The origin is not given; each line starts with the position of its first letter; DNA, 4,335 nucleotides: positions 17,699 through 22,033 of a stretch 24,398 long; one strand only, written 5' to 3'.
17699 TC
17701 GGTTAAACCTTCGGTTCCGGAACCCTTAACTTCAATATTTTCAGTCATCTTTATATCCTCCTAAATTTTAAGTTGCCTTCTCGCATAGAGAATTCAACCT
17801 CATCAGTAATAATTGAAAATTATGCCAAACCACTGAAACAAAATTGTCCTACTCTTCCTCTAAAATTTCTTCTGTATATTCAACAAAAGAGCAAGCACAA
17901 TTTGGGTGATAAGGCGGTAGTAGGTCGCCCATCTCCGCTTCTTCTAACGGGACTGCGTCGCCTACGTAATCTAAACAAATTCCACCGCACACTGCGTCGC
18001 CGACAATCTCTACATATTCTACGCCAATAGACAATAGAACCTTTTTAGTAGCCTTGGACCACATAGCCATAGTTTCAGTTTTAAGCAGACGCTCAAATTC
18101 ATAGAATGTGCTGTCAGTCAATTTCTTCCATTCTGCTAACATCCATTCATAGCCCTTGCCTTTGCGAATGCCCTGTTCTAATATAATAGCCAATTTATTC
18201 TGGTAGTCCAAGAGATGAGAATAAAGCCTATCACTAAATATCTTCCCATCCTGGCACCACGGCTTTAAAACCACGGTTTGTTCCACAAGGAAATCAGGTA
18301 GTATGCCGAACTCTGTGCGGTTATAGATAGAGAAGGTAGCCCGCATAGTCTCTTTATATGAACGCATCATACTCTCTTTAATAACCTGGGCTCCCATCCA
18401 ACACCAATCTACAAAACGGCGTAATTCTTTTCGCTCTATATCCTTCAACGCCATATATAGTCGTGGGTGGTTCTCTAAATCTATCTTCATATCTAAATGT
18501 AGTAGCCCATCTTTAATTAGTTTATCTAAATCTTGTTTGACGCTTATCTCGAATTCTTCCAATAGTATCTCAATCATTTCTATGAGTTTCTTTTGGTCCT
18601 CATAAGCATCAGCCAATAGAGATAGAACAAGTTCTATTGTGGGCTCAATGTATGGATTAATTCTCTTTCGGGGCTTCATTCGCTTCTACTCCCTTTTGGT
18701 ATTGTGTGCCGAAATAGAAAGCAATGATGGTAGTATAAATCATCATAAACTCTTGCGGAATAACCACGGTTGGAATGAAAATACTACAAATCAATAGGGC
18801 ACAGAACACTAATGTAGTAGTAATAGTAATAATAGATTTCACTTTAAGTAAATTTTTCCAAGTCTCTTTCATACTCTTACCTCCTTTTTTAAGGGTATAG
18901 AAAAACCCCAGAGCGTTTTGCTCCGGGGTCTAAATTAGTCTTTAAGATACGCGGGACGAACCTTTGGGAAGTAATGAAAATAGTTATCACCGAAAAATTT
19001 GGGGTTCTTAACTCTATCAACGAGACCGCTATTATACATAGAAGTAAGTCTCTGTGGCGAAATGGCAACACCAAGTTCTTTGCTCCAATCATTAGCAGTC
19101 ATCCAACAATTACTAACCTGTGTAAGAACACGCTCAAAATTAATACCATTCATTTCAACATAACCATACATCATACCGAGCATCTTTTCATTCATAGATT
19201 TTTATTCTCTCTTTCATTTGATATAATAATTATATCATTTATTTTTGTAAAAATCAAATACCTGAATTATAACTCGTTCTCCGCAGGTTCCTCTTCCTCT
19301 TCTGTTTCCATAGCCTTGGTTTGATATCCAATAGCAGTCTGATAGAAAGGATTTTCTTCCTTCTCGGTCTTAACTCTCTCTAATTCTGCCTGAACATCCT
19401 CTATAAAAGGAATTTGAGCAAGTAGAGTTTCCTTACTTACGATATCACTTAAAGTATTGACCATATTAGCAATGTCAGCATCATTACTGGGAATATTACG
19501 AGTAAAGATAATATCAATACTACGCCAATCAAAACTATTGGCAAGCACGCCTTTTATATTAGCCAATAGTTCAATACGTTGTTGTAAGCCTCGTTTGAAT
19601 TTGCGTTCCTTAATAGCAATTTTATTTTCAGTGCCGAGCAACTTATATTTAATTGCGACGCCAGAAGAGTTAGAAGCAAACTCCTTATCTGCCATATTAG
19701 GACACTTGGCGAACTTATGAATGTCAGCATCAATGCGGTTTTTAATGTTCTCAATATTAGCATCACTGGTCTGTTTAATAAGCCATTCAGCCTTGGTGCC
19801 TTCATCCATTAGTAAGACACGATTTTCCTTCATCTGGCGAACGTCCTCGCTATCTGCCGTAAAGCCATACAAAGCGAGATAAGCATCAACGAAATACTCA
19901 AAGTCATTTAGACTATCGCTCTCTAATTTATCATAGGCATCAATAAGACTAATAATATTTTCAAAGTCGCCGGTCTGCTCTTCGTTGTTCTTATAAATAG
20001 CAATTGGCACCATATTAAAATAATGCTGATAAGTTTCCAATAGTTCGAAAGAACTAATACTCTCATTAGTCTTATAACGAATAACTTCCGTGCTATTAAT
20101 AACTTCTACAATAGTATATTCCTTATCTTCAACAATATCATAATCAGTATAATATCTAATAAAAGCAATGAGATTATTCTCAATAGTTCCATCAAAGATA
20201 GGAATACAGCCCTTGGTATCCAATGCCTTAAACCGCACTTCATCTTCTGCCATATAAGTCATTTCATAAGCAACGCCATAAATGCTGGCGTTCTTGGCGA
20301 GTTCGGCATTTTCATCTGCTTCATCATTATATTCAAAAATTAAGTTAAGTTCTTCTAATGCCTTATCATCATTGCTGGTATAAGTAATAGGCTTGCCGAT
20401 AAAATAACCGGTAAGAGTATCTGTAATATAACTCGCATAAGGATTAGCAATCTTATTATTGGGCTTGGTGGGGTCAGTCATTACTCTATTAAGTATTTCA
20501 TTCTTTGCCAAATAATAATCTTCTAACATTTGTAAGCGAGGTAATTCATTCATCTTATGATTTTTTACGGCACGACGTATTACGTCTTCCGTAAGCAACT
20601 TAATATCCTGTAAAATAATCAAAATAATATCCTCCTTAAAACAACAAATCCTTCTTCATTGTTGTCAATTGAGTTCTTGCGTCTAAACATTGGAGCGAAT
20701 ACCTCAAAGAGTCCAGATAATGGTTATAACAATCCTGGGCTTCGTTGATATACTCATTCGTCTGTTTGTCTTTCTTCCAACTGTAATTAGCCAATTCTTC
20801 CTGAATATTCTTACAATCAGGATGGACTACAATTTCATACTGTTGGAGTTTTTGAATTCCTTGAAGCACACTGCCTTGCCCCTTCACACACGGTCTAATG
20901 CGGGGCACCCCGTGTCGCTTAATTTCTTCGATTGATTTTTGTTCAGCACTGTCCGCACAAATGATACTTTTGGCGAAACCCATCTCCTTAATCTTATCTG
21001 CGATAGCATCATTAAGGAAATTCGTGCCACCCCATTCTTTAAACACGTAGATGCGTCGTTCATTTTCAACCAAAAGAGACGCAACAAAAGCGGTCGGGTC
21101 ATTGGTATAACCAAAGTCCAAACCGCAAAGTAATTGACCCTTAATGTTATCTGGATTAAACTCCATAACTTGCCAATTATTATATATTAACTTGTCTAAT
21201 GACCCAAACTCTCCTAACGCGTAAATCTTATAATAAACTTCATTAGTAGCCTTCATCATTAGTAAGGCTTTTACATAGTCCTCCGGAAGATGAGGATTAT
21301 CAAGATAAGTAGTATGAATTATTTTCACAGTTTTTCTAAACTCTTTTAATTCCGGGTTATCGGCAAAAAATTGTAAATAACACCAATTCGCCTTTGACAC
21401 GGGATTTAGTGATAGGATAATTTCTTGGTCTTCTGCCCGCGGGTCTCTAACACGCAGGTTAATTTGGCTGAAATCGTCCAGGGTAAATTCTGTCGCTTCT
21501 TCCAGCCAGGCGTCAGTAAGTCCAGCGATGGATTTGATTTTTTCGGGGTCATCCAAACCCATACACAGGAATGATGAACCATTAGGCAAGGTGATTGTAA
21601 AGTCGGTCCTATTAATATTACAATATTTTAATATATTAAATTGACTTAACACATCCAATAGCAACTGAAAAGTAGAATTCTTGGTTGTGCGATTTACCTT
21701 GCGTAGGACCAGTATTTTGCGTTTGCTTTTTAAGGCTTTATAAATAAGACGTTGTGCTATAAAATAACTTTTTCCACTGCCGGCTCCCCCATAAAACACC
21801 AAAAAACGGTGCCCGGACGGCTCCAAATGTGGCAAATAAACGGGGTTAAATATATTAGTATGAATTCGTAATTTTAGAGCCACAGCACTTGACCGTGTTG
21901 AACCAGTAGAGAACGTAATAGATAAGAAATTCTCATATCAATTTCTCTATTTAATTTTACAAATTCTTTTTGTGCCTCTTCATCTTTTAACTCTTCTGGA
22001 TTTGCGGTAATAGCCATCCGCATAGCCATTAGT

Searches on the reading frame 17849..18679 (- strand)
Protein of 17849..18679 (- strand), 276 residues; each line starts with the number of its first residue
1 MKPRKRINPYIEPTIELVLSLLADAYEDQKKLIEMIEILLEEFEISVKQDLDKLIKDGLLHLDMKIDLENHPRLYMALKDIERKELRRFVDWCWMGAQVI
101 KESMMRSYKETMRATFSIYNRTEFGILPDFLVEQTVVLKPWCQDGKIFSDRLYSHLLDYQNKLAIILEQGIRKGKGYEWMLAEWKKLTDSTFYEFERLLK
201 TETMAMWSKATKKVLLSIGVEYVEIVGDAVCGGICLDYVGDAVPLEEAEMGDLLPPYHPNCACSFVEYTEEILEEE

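Call 82: search_protein_families(library=phrogs, proteins=[window:17849-18679:-], max_evalue=0.001)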
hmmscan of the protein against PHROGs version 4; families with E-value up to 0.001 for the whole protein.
window:17849-18679:- (276 aa): 7 families
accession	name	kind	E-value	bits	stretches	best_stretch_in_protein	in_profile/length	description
phrog_2841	-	head and packaging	3.4e-19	70.3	1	103-272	135-310/525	minor head protein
phrog_4728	-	head and packaging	7.6e-19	68.9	1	139-275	166-306/591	head morphogenesis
phrog_115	-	head and packaging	7.8e-18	66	1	100-273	145-322/665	minor head protein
phrog_595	-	head and packaging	8.1e-09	36.3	1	135-275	163-304/513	head maturation protease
phrog_1657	-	head and packaging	4.7e-06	27.1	1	124-272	125-302/337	head morphogenesis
phrog_19443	-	head and packaging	1e-05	25.3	1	143-272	152-288/579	minor head protein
phrog_6577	-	unknown function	1.6e-05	24.4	1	159-271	115-232/1066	-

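Call 83: search_protein_families(library=pfam, proteins=[window:17849-18679:-], max_evalue=0.01)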
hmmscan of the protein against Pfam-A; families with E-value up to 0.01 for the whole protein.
window:17849-18679:- (276 aa): 1 family
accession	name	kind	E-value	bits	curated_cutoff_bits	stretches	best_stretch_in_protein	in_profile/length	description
PF04233.19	Phage_Mu_F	-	0.00078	20.6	29.6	1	166-265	6-111/112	Phage Mu protein F like protein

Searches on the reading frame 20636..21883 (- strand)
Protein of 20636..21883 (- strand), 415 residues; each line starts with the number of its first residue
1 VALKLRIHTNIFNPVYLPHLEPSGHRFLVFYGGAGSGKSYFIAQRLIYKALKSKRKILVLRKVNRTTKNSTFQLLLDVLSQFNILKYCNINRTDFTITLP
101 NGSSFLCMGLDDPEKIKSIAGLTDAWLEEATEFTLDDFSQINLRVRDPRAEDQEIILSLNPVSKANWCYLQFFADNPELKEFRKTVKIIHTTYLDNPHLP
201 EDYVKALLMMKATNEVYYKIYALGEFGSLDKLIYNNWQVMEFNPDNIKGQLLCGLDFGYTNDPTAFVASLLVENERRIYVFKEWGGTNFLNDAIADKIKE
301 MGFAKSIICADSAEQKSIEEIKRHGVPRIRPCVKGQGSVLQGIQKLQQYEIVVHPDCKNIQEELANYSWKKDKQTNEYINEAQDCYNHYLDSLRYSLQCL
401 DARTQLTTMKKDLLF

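Call 74: search_dna_similar(query=window:20636-21883:-, collection=phages, mode=protein, max_evalue=1e-10, max_rows=15)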
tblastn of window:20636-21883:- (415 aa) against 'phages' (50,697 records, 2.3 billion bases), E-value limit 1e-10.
Records with a match: 1313; places in all: 1318; records where one place covers at least 80% of the query: 1185.
Best place of each record, by identity: <60% 1313.
By first word of the organism name: Staphylococcus 151; Streptococcus 143; Salmonella 132; Bacteroides 96; Enterococcus 88; Flavobacterium 69; Acinetobacter 69; Clostridium 63; Klebsiella 48; Bacillus 41; and 74 more.
By host as written in the record: - 168; Staphylococcus aureus 41; Acinetobacter baumannii 32; Clostridium sporogenes ATCC-15579 30; Klebsiella pneumoniae 29; Enterococcus faecalis 27; Flavobacterium sp. LMO9 23; Pseudomonas aeruginosa 19; and 505 more.
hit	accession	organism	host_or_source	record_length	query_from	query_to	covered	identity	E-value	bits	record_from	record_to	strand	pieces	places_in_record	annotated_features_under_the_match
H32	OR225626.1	Clostridium phage LPCPA58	-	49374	3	399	96%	50.9%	5e-121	392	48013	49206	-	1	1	hypothetical protein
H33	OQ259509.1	Bacillus phage BC-7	Bacillus cereus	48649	1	414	100%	48.2%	5e-116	378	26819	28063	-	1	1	terminase large subunit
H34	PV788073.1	Clostridium phage CS19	Clostridium sporogenes ATCC-15579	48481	1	414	100%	48.1%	5e-113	369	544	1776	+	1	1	terminase large subunit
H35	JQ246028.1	Clostridium phage phi8074-B1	Clostridium sporogenes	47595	1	414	100%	47.8%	1e-112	368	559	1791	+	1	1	putative terminase large subunit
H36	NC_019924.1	Clostridium phage phi8074-B1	Clostridium sporogenes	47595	1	414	100%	47.8%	1e-112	368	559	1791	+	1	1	terminase large subunit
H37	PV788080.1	Clostridium phage CS29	Clostridium sporogenes ATCC-15579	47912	1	414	100%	47.8%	1e-112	368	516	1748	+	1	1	terminase large subunit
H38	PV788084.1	Clostridium phage CS33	Clostridium sporogenes ATCC-15579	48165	1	414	100%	47.8%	1e-112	368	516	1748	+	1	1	terminase large subunit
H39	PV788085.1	Clostridium phage CS35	Clostridium sporogenes ATCC-15579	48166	1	414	100%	47.8%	1e-112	368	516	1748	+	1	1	terminase large subunit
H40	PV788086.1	Clostridium phage CS36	Clostridium sporogenes ATCC-15579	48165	1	414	100%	47.8%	1e-112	368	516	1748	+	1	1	terminase large subunit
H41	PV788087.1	Clostridium phage CS37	Clostridium sporogenes ATCC-15579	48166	1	414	100%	47.8%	1e-112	368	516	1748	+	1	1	terminase large subunit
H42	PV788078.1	Clostridium phage CS27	Clostridium sporogenes ATCC-15579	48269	1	414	100%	47.8%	1e-112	368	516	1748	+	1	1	terminase large subunit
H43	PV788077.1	Clostridium phage CS25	Clostridium sporogenes ATCC-15579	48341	1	414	100%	47.8%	1e-112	368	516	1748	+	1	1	terminase large subunit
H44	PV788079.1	Clostridium phage CS28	Clostridium sporogenes ATCC-15579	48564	1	414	100%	47.8%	1e-112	368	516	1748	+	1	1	terminase large subunit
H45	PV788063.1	Clostridium phage CS03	Clostridium sporogenes ATCC-15579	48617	1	414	100%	47.8%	1e-112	368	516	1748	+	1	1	terminase large subunit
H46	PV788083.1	Clostridium phage CS32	Clostridium sporogenes ATCC-15579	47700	1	414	100%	47.8%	2e-112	367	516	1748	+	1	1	terminase large subunit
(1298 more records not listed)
